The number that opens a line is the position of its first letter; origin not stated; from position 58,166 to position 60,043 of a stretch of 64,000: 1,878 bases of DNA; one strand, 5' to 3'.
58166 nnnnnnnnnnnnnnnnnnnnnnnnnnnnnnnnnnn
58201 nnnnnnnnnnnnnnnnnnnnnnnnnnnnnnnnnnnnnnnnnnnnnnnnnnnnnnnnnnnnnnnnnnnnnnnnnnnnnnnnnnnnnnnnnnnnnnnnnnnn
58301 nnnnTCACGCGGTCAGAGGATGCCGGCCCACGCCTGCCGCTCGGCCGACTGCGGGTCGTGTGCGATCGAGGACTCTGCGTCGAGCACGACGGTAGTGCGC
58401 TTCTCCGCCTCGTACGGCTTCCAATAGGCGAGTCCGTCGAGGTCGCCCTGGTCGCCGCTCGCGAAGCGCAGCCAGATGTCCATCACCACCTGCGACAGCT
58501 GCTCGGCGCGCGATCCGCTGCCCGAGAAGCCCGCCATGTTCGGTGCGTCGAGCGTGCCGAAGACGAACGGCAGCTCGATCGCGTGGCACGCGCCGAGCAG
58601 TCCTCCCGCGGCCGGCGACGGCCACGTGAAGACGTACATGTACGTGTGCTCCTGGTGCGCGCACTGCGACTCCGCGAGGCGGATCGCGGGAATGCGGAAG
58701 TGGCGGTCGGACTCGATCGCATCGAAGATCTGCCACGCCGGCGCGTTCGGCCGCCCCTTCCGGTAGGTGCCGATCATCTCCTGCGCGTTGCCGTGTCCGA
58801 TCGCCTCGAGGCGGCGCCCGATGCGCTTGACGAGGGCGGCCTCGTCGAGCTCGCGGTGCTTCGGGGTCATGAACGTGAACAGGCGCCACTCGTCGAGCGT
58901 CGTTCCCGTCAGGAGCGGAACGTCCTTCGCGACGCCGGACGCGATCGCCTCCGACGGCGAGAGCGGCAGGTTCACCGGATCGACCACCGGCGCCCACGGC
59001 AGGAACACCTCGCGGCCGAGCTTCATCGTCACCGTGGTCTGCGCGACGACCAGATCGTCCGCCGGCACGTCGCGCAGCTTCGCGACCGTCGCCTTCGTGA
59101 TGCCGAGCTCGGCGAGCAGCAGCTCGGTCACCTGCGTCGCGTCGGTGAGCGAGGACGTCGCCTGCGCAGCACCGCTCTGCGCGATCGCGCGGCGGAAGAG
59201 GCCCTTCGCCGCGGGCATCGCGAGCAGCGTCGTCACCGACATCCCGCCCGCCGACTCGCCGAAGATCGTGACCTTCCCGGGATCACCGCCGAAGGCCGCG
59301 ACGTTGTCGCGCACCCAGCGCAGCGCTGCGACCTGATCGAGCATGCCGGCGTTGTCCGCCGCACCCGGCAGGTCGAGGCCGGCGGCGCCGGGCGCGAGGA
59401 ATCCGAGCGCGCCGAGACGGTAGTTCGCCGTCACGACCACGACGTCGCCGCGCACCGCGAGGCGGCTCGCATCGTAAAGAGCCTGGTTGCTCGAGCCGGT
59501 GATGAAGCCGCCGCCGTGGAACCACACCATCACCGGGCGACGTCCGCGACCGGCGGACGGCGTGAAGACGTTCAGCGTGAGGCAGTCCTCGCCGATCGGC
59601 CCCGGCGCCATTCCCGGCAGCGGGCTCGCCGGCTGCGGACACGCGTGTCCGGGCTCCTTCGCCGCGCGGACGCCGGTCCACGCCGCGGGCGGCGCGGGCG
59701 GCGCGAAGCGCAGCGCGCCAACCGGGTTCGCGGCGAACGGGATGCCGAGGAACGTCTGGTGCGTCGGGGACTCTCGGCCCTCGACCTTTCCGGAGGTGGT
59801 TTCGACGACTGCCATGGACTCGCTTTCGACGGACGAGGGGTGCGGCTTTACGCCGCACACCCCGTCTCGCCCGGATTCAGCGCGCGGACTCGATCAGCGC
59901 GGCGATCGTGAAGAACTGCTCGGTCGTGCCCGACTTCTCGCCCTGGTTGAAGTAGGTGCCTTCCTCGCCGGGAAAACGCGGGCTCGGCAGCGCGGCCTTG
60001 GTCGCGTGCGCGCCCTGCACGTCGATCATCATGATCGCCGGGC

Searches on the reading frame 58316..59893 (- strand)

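Call 69: search_protein_families(library=pfam, proteins=[window:58316-59893:-], max_evalue=0.0001)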
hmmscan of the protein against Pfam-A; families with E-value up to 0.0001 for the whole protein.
window:58316-59893:- (526 aa): 4 families
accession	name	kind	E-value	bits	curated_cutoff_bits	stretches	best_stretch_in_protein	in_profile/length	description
PF00135.34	COesterase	-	3.2e-116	389.7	27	1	28-522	3-515/515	Carboxylesterase family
PF07859.19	Abhydrolase_3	-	1.4e-13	51.5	25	1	122-231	1-96/210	alpha/beta hydrolase fold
PF20434.5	BD-FAE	-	8.1e-11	42.3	26.8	1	107-229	1-111/215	BD-FAE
PF00326.27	Peptidase_S9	-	3.4e-05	23.9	22.6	1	184-254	45-110/213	Prolyl oligopeptidase family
